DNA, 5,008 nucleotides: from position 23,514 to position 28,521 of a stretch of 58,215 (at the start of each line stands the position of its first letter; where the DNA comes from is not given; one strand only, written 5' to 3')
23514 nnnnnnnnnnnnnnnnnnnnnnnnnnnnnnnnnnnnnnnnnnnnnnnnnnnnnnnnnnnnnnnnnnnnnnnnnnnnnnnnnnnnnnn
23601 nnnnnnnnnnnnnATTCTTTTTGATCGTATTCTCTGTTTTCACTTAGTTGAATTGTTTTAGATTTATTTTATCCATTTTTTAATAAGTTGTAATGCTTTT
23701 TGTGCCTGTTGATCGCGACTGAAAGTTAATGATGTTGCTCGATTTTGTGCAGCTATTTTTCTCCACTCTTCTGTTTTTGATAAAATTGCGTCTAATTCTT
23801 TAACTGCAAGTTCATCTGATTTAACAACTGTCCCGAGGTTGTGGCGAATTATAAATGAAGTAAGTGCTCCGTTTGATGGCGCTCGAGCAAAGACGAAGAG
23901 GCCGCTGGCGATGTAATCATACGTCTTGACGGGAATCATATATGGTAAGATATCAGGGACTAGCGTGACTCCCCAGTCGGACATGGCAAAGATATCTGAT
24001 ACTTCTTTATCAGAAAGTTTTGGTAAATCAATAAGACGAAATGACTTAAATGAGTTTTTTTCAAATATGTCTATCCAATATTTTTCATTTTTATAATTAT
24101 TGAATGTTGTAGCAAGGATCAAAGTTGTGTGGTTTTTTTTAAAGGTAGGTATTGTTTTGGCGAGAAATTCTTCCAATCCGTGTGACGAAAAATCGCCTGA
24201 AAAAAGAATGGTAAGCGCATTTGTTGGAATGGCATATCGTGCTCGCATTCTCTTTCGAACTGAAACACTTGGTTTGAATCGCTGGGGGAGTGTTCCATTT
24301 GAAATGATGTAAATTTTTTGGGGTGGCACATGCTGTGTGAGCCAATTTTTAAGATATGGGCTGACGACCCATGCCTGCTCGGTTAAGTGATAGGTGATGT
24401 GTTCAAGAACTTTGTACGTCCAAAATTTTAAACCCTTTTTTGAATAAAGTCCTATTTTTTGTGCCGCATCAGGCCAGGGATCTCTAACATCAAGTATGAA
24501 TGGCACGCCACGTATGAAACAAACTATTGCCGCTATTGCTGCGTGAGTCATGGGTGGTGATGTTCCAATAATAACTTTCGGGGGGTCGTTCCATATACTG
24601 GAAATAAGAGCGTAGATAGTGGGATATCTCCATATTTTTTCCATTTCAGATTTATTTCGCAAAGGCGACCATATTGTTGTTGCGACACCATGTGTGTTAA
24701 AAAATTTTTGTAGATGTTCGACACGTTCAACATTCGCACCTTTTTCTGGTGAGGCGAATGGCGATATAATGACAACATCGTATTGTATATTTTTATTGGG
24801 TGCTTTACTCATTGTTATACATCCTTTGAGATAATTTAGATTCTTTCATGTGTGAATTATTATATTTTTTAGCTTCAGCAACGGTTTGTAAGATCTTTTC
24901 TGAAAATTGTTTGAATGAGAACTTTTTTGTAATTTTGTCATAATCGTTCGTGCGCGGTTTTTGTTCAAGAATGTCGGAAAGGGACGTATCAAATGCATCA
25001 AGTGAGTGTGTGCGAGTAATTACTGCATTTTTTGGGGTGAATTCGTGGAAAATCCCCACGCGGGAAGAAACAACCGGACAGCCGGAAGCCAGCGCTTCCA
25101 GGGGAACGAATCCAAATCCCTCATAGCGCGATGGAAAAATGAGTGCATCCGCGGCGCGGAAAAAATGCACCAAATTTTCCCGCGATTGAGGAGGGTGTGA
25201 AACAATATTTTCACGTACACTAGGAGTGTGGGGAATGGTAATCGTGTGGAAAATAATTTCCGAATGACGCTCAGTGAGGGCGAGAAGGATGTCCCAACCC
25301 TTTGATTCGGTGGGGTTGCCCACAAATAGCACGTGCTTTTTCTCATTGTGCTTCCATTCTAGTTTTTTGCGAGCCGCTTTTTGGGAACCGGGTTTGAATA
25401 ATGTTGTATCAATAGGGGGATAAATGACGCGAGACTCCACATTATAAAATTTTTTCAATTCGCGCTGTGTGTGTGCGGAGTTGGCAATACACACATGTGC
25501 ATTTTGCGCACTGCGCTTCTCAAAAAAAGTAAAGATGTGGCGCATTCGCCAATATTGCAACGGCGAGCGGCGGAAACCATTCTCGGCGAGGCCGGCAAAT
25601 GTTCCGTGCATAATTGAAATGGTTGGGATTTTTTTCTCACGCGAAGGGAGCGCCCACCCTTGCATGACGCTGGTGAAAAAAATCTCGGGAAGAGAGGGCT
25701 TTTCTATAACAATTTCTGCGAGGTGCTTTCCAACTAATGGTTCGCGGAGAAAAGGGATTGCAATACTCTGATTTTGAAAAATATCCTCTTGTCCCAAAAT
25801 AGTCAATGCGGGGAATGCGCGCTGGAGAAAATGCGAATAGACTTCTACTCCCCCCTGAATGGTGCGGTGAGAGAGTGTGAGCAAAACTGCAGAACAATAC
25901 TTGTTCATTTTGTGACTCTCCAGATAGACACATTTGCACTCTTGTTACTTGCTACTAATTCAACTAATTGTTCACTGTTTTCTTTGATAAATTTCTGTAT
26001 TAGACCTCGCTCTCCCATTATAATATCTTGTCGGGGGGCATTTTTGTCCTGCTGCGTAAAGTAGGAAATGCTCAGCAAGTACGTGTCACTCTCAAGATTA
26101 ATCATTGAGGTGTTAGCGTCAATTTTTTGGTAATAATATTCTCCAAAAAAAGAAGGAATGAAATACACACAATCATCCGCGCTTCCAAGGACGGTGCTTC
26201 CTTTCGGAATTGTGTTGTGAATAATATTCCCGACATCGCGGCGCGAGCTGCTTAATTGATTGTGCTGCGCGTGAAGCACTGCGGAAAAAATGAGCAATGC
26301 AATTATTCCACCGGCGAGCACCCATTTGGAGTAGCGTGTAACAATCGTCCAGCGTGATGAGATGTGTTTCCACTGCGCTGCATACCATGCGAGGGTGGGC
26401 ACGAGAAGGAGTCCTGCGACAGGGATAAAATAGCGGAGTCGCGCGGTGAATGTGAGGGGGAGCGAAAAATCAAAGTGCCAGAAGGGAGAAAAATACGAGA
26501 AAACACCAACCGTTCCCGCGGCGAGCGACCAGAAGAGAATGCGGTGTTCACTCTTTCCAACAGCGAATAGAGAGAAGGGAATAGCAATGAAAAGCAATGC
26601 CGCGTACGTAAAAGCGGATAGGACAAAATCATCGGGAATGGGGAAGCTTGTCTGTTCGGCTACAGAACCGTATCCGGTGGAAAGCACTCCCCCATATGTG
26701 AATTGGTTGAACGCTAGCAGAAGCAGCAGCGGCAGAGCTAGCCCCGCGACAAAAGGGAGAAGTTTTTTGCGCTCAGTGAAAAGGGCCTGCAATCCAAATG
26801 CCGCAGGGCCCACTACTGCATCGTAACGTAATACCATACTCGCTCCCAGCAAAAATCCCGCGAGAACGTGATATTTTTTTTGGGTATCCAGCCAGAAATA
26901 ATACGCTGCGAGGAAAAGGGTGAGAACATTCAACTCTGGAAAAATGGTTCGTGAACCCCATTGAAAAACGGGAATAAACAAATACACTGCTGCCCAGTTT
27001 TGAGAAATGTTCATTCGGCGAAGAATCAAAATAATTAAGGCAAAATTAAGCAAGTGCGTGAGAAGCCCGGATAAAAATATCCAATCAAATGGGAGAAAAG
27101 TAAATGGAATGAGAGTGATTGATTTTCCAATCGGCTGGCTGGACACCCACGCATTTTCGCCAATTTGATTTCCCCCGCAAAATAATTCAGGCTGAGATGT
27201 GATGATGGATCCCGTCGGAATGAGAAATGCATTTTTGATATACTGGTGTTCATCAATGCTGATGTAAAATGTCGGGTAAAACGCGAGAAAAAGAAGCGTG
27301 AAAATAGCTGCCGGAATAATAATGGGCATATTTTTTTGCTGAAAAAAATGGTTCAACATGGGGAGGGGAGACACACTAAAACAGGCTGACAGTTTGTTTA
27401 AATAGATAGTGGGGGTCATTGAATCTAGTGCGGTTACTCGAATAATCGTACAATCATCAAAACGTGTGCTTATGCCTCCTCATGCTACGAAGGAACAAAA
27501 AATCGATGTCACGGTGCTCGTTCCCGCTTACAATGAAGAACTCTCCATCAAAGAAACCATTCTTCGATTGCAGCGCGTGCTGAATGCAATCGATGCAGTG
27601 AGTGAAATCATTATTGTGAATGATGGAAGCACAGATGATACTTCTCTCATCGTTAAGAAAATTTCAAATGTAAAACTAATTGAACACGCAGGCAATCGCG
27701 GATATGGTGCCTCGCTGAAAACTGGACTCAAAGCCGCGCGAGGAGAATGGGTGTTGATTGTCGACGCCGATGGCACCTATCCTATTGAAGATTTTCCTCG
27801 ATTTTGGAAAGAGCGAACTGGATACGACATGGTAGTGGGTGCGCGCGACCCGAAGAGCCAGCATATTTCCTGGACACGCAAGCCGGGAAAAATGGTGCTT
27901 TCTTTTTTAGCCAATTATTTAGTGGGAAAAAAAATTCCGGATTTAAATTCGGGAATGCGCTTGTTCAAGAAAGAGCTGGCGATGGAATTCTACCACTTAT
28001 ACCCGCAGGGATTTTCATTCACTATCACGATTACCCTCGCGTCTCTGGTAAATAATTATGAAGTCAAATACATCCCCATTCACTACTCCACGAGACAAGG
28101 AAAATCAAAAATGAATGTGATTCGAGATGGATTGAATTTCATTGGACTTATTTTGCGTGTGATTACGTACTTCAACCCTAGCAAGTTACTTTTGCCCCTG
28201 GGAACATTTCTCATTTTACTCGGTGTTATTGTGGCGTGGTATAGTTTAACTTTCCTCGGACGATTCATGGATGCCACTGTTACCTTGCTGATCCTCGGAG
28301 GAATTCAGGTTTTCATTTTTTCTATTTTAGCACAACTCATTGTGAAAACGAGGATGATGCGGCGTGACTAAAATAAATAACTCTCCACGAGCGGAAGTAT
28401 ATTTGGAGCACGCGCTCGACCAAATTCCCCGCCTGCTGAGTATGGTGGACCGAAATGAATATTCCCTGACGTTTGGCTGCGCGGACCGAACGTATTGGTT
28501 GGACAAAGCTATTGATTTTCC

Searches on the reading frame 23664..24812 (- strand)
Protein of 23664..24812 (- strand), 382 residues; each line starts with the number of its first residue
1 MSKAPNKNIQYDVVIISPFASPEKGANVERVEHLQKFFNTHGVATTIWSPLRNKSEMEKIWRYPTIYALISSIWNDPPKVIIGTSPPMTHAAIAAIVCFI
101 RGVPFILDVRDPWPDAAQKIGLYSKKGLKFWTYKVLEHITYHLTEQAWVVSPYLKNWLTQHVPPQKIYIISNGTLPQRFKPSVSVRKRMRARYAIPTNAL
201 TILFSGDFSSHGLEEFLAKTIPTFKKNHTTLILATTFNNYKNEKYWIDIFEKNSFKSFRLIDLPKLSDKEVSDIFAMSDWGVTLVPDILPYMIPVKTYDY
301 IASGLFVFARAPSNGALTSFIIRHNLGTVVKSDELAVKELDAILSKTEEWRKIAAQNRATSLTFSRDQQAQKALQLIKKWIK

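Call 4: search_protein_families(library=pfam, proteins=[window:23664-24812:-])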
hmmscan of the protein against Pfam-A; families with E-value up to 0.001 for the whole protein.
window:23664-24812:- (382 aa): 3 families
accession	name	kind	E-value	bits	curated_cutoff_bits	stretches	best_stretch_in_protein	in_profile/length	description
PF13439.12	Glyco_transf_4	-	6e-08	33.3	28.5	1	11-174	20-166/170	Glycosyltransferase Family 4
PF13579.12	Glyco_trans_4_4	-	3.8e-06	27.8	29.7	1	48-173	44-158/158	Glycosyl transferase 4-like domain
PF13524.12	Glyco_trans_1_2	-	0.00014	22.3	25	1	264-362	33-130/144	Glycosyl transferase-like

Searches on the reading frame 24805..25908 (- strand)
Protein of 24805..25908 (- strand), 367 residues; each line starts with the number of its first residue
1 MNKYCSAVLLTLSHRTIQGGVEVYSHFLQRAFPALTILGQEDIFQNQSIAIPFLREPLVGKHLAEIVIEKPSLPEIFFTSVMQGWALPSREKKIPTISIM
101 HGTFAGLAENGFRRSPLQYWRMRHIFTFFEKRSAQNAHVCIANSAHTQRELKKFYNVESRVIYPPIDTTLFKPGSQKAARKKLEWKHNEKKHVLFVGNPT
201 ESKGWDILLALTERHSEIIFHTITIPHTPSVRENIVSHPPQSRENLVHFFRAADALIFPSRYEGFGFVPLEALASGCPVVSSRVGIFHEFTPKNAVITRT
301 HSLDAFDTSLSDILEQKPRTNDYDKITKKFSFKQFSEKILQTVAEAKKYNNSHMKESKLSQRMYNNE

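Call 4: search_protein_families(library=pfam, proteins=[window:24805-25908:-])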
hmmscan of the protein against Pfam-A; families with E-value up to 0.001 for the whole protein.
window:24805-25908:- (367 aa): 4 families
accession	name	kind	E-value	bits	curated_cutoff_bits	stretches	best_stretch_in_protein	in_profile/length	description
PF00534.26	Glycos_transf_1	-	1.4e-17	64.2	26.4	1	232-329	72-171/172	Glycosyl transferases group 1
PF13692.12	Glyco_trans_1_4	-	1.1e-13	52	27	1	191-315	2-141/142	Glycosyl transferases group 1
PF13439.12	Glyco_transf_4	-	3.5e-12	47.1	28.5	1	83-169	87-169/170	Glycosyltransferase Family 4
PF20706.3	GT4-conflict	-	1.1e-08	35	26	1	241-287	270-317/385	Family 4 Glycosyltransferase in conflict systems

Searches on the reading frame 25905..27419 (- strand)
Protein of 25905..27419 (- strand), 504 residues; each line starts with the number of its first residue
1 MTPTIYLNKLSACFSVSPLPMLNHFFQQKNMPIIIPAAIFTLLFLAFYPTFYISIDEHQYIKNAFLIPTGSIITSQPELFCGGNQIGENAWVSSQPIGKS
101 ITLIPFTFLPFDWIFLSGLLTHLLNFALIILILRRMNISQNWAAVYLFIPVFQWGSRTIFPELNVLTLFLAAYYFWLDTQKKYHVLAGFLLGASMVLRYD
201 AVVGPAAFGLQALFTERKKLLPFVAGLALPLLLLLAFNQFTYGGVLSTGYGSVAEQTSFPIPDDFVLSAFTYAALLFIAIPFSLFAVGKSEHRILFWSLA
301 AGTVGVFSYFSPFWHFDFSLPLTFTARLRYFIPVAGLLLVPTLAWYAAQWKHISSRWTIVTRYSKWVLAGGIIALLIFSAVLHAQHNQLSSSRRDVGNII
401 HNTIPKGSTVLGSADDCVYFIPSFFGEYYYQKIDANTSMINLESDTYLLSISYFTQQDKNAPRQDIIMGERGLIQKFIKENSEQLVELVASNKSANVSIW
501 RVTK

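Call 4: search_protein_families(library=pfam, proteins=[window:25905-27419:-])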
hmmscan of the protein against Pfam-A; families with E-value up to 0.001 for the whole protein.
window:25905-27419:- (504 aa): 0 families

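Call 11: search_protein_families(library=pfam, proteins=[window:25905-27419:-], max_evalue=5)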
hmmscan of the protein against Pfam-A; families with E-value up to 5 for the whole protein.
window:25905-27419:- (504 aa): 0 families

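Call 50: search_solved_structures(query=A3, max_evalue=10)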
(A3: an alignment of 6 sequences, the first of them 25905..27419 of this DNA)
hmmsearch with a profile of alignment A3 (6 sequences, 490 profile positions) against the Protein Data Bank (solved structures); distinct sequences matched with E-value up to 10: 3.
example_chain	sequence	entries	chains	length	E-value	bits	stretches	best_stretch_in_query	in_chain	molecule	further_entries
6y4l_A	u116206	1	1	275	1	11.5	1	40-69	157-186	ER membrane protein complex subunit 2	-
8eoi_B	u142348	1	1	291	1.1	11.4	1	40-69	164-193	ER membrane protein complex subunit 2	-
6ww7_B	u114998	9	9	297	1.1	11.3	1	40-69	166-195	ER membrane protein complex subunit 2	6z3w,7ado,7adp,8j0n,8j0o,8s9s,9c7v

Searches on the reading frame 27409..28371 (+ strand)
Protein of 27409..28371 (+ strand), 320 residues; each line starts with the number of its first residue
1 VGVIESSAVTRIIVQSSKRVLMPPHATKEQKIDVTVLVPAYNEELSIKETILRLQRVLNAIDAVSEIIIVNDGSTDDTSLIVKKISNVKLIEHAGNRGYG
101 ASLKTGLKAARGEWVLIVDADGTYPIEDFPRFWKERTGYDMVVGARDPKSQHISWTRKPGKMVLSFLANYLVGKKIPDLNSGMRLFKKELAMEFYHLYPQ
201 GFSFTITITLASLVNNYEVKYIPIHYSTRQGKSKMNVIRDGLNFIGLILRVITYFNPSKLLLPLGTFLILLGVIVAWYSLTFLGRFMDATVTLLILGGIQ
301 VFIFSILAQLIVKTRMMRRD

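Call 4: search_protein_families(library=pfam, proteins=[window:27409-28371:+])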
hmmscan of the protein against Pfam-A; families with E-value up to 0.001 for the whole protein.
window:27409-28371:+ (320 aa): 4 families
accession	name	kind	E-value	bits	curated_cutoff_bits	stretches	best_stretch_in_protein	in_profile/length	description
PF00535.33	Glycos_transf_2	-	2.1e-30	106.3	23.3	1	35-191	1-164/168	Glycosyl transferase family 2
PF10111.15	Glyco_tranf_2_2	-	2.7e-07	30.8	27.3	1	35-126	1-96/276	Glycosyltransferase like family 2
PF13704.12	Glyco_tranf_2_4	-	1.4e-05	26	27.5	1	64-121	19-81/98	Glycosyl transferase family 2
PF13641.12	Glyco_tranf_2_3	-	2.1e-05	25.1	27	1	34-121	3-96/230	Glycosyltransferase like family 2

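Call 16: search_protein_families(library=ncbifam, proteins=[window:27409-28371:+], max_evalue=0.00001)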
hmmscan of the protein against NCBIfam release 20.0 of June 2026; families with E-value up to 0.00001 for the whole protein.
window:27409-28371:+ (320 aa): 16 families
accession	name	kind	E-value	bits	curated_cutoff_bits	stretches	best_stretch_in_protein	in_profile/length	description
TIGR04182.1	glyco_TIGR04182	equivalog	8.1e-35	120.6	325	1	33-315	1-286/293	S-layer glycoprotein N-glycosyltransferase AglJ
NF041391.1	DPhHxTase_Halo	equivalog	7.7e-27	93.7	375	1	40-252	3-209/213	dolichyl-phosphate hexose transferase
NF007986.1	PRK10714.1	equivalog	2.1e-20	73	529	1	33-279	7-252/316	undecaprenyl-phosphate 4-deoxy-4-formamido-L-arabinose transferase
NF047588.1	GlcsyltransPgfSStrep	equivalog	2.4e-19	69.7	500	1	33-313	2-289/308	glycosyltransferase PgfS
NF058614.1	PPMAGASynPpgS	equivalog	4e-16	59.1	370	1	33-243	1-214/226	polyprenyl-phospho-N-acetylgalactosaminyl synthase PpgS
TIGR03937.1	PgaC_IcaA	equivalog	9.8e-16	57.7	422.3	1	26-122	39-136/407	poly-beta-1,6-N-acetyl-D-glucosamine synthase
TIGR04283.1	glyco_like_mftF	equivalog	7.1e-13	48.7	182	1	35-125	2-86/221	TIGR04283 family arsenosugar biosynthesis glycosyltransferase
TIGR03965.1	mycofact_glyco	equivalog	8.2e-11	41.4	280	1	18-121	60-164/467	mycofactocin biosynthesis glycosyltransferase MftF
NF007482.0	PRK10073.1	equivalog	1e-10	41.2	423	1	29-123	3-97/334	glycosyltransferase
NF010496.0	PRK13915.1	equivalog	9.1e-10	38.1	262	1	27-122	27-127/307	glucosyl-3-phosphoglycerate synthase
NF041875.1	EPS_EpsD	equivalog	1.6e-09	37.7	370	1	34-123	1-91/325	exopolysaccharide biosynthesis glycosyltransferase EpsD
NF047683.1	TeichurnBiosyTuaG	equivalog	1.3e-08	34.9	400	1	29-126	3-101/252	teichuronic acid biosynthesis protein TuaG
NF038302.1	EPS_HpsE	equivalog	3.7e-07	29.4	300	1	32-122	1-97/307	hormogonium polysaccharide biosynthesis glycosyltransferase HpsE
NF041865.1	EpsU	equivalog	6.1e-06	25.5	700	1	22-122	30-133/394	exopolysaccharide biosynthesis GT2 family glycosyltransferase EpsU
TIGR03111.1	glyc2_xrt_Gpos1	hypoth_equivalog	6.1e-06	25.3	363.95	0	9-124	26-144/439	TIGR03111 family XrtG-associated glycosyltransferase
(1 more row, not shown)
